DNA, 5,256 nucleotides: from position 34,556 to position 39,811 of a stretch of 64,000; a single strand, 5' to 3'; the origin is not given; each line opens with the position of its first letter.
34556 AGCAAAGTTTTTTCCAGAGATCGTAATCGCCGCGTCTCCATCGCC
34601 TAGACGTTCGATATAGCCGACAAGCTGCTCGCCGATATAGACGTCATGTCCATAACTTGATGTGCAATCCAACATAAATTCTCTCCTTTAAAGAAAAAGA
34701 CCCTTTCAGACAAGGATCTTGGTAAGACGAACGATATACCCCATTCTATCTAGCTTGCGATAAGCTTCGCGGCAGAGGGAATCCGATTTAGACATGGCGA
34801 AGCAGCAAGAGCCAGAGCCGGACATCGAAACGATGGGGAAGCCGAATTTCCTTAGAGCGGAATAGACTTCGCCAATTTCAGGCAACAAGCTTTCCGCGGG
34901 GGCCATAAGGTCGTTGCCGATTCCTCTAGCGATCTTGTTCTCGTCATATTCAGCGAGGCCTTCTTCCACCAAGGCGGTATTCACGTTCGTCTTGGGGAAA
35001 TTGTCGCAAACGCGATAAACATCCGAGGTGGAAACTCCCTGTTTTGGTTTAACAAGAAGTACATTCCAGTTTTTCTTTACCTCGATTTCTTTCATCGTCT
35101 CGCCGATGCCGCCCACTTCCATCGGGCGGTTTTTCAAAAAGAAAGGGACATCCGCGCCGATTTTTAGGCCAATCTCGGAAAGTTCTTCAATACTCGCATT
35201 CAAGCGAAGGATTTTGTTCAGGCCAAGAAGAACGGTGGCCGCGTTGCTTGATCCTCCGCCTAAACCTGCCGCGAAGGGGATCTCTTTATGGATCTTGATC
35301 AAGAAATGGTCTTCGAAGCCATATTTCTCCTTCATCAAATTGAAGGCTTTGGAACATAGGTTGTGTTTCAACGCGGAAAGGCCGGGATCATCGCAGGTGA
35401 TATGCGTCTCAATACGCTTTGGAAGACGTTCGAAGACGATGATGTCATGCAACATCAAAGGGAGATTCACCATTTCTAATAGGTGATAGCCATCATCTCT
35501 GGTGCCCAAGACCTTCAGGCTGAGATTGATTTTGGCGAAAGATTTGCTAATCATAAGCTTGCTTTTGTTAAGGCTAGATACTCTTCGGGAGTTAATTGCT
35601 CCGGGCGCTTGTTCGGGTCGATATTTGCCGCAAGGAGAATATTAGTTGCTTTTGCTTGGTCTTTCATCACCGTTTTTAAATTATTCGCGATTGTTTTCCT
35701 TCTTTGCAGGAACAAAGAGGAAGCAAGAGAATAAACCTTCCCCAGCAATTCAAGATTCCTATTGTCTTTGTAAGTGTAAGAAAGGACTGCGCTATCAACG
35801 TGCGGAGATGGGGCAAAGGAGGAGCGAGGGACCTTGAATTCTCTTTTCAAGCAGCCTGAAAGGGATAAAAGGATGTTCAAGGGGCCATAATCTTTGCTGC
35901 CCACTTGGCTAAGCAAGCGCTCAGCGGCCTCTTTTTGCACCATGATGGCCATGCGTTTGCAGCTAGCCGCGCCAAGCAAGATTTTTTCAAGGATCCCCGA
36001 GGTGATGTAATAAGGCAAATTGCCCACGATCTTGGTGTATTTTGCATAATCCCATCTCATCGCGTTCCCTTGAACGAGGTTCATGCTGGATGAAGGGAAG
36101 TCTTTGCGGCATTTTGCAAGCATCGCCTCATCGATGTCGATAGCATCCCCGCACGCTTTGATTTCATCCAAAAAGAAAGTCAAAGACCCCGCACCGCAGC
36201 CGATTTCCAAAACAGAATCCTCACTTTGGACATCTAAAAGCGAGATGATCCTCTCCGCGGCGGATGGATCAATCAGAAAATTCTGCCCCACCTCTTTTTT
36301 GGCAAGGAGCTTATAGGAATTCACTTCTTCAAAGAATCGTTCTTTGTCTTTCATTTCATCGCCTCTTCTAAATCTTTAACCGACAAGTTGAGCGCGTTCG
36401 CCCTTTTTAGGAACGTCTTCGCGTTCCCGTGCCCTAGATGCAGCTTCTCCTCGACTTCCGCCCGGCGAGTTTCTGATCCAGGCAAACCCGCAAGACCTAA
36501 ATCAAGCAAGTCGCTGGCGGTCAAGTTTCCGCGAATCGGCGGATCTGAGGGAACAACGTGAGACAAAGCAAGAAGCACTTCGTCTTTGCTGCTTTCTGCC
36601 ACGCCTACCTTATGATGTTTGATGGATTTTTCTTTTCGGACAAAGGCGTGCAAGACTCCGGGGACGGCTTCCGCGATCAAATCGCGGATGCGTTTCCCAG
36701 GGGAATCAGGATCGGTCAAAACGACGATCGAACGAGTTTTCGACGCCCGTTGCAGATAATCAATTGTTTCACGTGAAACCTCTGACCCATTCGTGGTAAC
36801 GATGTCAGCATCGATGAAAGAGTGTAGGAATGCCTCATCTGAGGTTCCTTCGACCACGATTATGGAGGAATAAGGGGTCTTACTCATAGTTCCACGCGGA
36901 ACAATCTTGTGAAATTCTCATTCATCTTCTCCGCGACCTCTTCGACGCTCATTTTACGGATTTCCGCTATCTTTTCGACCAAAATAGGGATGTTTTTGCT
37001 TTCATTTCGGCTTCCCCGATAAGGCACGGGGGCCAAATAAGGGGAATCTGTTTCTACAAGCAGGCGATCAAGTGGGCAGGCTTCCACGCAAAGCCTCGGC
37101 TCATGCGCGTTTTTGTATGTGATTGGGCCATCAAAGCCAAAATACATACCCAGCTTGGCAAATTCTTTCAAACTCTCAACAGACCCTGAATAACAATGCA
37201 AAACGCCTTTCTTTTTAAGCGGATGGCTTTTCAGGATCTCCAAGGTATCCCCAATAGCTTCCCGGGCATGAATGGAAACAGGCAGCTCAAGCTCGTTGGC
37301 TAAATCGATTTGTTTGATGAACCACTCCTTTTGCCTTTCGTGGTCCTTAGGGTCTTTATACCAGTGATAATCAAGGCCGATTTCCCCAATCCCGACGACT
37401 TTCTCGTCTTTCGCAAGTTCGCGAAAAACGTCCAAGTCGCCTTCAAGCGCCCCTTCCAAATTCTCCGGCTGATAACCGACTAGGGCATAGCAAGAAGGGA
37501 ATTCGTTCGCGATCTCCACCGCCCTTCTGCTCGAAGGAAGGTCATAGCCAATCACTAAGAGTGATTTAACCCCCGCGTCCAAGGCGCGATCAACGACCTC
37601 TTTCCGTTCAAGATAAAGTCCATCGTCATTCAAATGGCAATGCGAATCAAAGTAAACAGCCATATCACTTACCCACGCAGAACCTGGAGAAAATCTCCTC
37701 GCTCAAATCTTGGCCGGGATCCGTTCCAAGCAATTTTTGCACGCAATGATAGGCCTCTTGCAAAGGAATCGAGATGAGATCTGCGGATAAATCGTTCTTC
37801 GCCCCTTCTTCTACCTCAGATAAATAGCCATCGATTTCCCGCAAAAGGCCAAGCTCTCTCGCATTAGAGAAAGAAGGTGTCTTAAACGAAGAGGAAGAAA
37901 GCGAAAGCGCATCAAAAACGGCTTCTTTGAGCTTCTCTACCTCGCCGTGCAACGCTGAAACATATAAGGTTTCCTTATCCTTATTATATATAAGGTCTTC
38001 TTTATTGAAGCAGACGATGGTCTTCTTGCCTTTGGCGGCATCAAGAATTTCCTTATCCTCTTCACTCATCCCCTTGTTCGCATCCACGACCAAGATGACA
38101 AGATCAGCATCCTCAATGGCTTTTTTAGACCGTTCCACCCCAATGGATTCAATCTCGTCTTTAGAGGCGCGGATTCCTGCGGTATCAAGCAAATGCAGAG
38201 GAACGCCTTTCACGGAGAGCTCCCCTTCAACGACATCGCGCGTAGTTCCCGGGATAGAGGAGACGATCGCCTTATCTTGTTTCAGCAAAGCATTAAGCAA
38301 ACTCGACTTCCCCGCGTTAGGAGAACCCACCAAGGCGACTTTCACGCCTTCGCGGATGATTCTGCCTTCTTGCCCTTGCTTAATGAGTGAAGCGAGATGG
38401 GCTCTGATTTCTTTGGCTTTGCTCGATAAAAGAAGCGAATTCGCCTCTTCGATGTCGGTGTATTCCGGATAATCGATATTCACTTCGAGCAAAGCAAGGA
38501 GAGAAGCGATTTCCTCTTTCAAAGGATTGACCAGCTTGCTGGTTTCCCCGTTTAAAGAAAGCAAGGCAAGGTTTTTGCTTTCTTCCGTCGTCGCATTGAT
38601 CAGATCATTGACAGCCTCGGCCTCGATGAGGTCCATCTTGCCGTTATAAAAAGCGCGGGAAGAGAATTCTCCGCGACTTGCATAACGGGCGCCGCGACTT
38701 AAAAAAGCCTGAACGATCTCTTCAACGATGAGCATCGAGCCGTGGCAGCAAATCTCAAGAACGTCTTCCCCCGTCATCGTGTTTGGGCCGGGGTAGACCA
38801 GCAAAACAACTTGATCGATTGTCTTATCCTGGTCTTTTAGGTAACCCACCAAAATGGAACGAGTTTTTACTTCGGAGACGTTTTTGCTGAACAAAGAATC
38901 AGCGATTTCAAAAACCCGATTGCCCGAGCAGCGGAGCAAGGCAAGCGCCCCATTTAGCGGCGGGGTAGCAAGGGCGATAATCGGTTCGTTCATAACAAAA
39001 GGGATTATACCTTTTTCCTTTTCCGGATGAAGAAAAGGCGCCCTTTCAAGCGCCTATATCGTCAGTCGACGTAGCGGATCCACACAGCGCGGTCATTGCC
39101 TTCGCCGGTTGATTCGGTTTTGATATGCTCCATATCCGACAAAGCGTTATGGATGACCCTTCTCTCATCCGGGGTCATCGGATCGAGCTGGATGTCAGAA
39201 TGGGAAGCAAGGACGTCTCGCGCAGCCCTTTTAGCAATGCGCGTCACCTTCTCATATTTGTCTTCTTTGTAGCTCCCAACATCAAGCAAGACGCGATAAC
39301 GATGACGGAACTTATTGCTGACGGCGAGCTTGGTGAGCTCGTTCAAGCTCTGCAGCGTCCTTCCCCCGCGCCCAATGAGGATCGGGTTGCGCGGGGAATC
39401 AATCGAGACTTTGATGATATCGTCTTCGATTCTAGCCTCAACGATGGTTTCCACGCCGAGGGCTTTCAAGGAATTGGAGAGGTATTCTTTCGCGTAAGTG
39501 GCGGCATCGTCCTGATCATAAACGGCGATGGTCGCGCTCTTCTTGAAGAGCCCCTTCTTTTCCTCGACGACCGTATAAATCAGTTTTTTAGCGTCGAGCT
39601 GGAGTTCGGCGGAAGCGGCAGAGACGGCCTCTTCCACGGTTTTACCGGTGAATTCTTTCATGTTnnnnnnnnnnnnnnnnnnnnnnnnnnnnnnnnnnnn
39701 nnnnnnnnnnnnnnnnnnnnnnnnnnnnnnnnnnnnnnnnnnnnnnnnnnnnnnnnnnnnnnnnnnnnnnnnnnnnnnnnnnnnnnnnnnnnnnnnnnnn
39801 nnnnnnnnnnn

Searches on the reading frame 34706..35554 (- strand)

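Call 61: search_protein_families(library=pfam, proteins=[window:34706-35554:-], max_evalue=0.0001)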
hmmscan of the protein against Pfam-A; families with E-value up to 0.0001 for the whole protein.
window:34706-35554:- (282 aa): 2 families
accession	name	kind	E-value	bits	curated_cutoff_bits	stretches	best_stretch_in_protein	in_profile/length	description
PF00288.32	GHMP_kinases_N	-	1.7e-15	57.4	22.3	1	65-140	1-84/87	GHMP kinases N terminal domain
PF08544.19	GHMP_kinases_C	-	1.3e-07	32.3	21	1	207-273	12-84/85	GHMP kinases C terminal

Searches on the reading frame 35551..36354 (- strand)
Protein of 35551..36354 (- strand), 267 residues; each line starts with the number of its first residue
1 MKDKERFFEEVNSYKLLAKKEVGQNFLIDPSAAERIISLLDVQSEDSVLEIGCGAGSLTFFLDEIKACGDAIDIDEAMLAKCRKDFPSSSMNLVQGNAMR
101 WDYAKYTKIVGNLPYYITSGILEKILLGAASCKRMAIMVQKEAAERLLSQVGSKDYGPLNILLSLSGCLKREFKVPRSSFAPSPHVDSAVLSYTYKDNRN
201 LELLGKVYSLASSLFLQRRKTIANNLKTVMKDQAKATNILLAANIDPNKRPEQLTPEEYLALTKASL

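Call 61: search_protein_families(library=pfam, proteins=[window:35551-36354:-], max_evalue=0.0001)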
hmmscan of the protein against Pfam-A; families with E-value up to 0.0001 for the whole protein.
window:35551-36354:- (267 aa): 2 families
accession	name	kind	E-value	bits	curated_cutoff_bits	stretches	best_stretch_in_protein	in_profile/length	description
PF00398.26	RrnaAD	-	3.1e-42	144.9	24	1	18-262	4-257/263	Ribosomal RNA adenine dimethylase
PF13649.12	Methyltransf_25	-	1.9e-07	32.1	27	1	48-105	1-62/97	Methyltransferase domain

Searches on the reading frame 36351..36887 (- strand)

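Call 61: search_protein_families(library=pfam, proteins=[window:36351-36887:-], max_evalue=0.0001)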
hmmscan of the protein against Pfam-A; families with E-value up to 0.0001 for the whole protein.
window:36351-36887:- (178 aa): 3 families
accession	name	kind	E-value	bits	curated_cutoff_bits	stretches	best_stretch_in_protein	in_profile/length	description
PF13331.11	DUF4093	-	3.1e-18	66.6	25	1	93-177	1-86/86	Domain of unknown function (DUF4093)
PF01751.28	Toprim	-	1.6e-07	31.8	23.1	1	9-76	2-81/96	Toprim domain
PF13662.12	Toprim_4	-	2.1e-05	25.1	25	1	8-74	2-73/85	Toprim domain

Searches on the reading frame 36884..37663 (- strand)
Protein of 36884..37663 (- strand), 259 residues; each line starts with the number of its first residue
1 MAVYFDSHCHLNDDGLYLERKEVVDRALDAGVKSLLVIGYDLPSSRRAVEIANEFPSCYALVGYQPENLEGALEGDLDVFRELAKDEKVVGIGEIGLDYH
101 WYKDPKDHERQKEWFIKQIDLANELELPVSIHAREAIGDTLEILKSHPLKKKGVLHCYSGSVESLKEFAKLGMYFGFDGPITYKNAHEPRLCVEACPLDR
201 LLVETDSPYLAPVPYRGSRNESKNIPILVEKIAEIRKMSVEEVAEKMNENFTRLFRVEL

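Call 61: search_protein_families(library=pfam, proteins=[window:36884-37663:-], max_evalue=0.0001)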
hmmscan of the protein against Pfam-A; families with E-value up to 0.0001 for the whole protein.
window:36884-37663:- (259 aa): 1 family
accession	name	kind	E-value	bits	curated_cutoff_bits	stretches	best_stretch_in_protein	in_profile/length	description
PF01026.27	TatD_DNase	-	3e-84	282.8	27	1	5-256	1-253/253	TatD related DNase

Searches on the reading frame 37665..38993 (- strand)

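Call 61: search_protein_families(library=pfam, proteins=[window:37665-38993:-], max_evalue=0.0001)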
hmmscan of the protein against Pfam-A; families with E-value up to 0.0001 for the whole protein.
window:37665-38993:- (442 aa): 7 families
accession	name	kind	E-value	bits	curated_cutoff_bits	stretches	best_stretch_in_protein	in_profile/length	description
PF12631.12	MnmE_helical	-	7.7e-44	150.8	40.1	1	122-439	1-211/211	MnmE helical domain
PF10396.14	TrmE_N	-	2.8e-35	121.5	29.8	1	5-119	2-117/117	GTP-binding protein TrmE N-terminus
PF01926.29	MMR_HSR1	-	9e-31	106.8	21.9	1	218-331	1-113/113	50S ribosome-binding GTPase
PF02421.24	FeoB_N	-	2.8e-11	43.6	27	1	218-308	2-91/156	Ferrous iron transport protein B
PF00350.29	Dynamin_N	-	8e-11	42.7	27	1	219-252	1-34/168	Dynamin family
PF00009.33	GTP_EFTU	-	5e-08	33.2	26.5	1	290-341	87-135/188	Elongation factor Tu GTP binding domain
PF04548.22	AIG1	-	4.1e-05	23.4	27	1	218-319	2-106/212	AIG1 family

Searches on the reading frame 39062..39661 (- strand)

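Call 61: search_protein_families(library=pfam, proteins=[window:39062-39661:-], max_evalue=0.0001)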
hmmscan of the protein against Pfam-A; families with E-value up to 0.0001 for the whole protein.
window:39062-39661:- (199 aa): 3 families
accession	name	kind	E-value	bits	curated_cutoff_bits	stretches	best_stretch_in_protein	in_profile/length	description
PF01424.28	R3H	-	3.5e-15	56.2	26.8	1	138-196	2-59/60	R3H domain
PF14804.11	Jag_N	-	3.1e-10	40.7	25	1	4-48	1-49/50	Jag N-terminus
PF13083.13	KH_KhpA-B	-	1e-07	32.2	32.1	1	61-124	4-71/73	KhpA/KhpB, KH domain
